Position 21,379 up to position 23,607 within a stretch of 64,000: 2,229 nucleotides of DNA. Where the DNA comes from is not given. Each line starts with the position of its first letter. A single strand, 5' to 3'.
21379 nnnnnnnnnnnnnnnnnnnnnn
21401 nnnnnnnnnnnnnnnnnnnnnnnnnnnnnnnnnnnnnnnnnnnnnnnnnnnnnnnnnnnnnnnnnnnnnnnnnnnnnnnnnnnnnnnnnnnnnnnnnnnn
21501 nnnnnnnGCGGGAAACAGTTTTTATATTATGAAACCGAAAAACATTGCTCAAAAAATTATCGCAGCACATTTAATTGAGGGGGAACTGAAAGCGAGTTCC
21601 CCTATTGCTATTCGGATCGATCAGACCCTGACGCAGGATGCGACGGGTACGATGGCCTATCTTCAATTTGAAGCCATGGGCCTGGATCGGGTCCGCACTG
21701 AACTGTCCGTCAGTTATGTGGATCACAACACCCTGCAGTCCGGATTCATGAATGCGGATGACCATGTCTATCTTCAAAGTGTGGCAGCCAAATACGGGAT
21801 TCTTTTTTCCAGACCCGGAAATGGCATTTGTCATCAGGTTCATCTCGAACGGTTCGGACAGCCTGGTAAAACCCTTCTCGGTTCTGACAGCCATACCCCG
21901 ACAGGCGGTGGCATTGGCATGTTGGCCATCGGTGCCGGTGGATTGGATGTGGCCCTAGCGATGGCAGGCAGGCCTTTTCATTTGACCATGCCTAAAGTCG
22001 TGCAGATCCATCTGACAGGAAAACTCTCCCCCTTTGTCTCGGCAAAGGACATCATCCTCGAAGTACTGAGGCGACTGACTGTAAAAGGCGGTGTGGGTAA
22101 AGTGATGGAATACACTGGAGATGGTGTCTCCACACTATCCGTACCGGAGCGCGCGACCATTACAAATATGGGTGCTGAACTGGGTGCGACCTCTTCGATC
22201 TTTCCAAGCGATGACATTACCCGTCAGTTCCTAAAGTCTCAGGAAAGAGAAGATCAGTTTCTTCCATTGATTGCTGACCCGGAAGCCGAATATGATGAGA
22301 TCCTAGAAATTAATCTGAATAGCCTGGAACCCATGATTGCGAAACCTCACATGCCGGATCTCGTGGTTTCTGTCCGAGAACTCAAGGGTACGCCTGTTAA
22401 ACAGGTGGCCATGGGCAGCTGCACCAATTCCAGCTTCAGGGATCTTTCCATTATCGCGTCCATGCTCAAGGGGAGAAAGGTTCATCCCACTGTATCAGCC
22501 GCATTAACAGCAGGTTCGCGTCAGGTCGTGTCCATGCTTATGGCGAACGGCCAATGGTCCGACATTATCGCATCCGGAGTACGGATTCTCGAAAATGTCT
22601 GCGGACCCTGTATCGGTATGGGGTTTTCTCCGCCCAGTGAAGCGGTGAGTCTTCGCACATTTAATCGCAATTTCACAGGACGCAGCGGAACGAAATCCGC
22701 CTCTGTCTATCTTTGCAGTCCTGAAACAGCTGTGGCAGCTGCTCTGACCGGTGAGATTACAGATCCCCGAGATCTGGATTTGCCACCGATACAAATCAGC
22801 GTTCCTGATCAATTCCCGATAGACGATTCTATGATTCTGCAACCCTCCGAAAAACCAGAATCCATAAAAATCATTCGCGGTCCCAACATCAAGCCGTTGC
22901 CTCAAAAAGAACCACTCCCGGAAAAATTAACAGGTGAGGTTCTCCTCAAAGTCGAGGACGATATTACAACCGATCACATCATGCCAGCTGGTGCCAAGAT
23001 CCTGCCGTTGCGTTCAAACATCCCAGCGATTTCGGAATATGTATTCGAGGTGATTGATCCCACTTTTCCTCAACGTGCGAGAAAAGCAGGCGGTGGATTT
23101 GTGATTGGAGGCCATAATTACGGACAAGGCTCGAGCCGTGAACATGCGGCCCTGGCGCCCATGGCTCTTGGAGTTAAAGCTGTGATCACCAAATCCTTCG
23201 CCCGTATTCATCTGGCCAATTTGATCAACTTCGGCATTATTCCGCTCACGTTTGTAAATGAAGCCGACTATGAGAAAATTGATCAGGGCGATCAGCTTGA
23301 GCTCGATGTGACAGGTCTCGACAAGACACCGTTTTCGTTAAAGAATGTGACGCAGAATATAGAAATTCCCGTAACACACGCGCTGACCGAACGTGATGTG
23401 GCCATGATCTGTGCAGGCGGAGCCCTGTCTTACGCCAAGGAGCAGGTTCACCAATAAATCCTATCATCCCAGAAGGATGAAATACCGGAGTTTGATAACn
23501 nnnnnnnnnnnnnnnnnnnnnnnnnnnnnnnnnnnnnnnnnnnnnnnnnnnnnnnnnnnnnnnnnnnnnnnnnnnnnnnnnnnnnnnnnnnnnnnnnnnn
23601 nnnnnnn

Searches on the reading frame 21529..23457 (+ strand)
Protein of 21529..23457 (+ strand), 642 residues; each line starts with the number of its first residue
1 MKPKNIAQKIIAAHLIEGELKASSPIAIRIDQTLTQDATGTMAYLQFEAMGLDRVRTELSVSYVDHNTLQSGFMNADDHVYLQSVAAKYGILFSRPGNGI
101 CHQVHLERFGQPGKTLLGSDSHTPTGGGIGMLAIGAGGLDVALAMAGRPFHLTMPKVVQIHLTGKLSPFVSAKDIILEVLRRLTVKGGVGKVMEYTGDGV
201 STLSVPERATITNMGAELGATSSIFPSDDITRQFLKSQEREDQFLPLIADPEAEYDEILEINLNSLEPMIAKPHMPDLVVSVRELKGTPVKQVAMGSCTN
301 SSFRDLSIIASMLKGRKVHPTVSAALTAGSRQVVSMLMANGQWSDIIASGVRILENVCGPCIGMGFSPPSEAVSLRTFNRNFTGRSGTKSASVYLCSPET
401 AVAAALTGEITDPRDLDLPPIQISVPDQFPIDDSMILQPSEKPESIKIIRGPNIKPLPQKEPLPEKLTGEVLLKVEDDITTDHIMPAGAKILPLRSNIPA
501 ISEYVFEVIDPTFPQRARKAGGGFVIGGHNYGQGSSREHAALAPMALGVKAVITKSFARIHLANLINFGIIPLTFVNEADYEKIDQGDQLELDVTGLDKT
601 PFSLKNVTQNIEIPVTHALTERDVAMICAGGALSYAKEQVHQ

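Call 5: search_protein_families(library=pfam, proteins=[window:21529-23457:+], max_evalue=0.01)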
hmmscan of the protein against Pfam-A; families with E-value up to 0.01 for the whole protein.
window:21529-23457:+ (642 aa): 3 families
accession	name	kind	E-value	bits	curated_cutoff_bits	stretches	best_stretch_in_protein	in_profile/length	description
PF00330.25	Aconitase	-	2.5e-110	370.1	28.7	1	8-408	1-463/463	Aconitase family (aconitate hydratase)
PF00694.25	Aconitase_C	-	1.1e-22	81.3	22.8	1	524-577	77-130/131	Aconitase C-terminal domain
PF04412.18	AcnX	-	0.0024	17.1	31.5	1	284-358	285-357/400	Aconitase X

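Call 18: find_related_loci(query=window:21529-23457:+, collection=genome_contigs, flank=7000)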
Query window:21529-23457:+ (642 aa) in genome_contigs; peptide patterns used: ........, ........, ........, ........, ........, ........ (x = any residue, [..] = any of these).
599 stretches matched a pattern (row limit reached: there are more); 543 encode a relative of the query (tblastn E <= 1e-3); the best 80 are kept; 80 distinct loci.
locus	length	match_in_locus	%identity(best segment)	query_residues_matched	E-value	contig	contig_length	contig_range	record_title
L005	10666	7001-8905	69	5-639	0e+0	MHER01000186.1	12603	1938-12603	MAG: Nitrospirae bacterium RIFCSPLOW2_12_42_9 rifcsplowo2_12_sub10_scaffold_683, whole genome shotgun sequence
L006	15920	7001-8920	67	5-642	0e+0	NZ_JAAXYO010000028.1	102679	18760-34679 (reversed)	Igneacidithiobacillus copahuensis strain VAN18-1 Contig28, whole genome shotgun sequence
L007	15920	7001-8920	67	5-642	0e+0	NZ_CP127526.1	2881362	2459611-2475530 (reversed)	Acidithiobacillus montserratensis strain GG1-14 chromosome, complete genome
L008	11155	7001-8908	67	4-638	0e+0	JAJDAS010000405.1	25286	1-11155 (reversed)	MAG: Nitrospinia bacterium isolate OFTM173 OFTM173_404, whole genome shotgun sequence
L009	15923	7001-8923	67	4-642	0e+0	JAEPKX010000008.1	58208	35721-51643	MAG: Candidatus Igneacidithiobacillus taupoensis isolate TVZ_G3 NODE_319_length_58209_cov_16.337970, whole genome shotgu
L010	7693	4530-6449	67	5-642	0e+0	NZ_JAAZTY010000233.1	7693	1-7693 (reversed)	Acidithiobacillus ferriphilus strain DSM 100412 Contig233, whole genome shotgun sequence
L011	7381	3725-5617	67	5-635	0e+0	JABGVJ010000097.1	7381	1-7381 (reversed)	MAG: bacterium isolate SI034_bin25 k141_110032, whole genome shotgun sequence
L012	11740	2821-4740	67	5-642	0e+0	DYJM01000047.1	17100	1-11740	MAG TPA_asm: Acidithiobacillus ferrivorans isolate SulCav_AS07-7_55_38 SulCav_AS07_7_3341_length_17100_cov_17_860839, wh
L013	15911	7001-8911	65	4-639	0e+0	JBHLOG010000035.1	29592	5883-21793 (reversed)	MAG: Promethearchaeota archaeon isolate DZ3M.289 DZ3M.289@4431, whole genome shotgun sequence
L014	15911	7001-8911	65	4-639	0e+0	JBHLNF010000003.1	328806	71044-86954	MAG: Promethearchaeota archaeon isolate DZ2S.179 DZ2S.179@29, whole genome shotgun sequence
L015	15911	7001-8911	65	4-639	0e+0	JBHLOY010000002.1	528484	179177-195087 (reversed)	MAG: Promethearchaeota archaeon isolate DZ3S.305 DZ3S.305@3, whole genome shotgun sequence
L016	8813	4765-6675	66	4-639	0e+0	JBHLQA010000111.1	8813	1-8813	MAG: Candidatus Odinarchaeota archaeon isolate H3M.118 H3M.118@14249, whole genome shotgun sequence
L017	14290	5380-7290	65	4-639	0e+0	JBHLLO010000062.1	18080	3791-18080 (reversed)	MAG: Candidatus Hermodarchaeota archaeon isolate DZ1M.51 DZ1M.51@11219, whole genome shotgun sequence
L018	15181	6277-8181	66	5-639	0e+0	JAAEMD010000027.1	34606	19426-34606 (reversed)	MAG: bacterium isolate Bpl_23 BplG_CONTIG325640, whole genome shotgun sequence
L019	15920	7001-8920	65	4-642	0e+0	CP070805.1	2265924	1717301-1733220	MAG: Promethearchaeota archaeon isolate bin132 chromosome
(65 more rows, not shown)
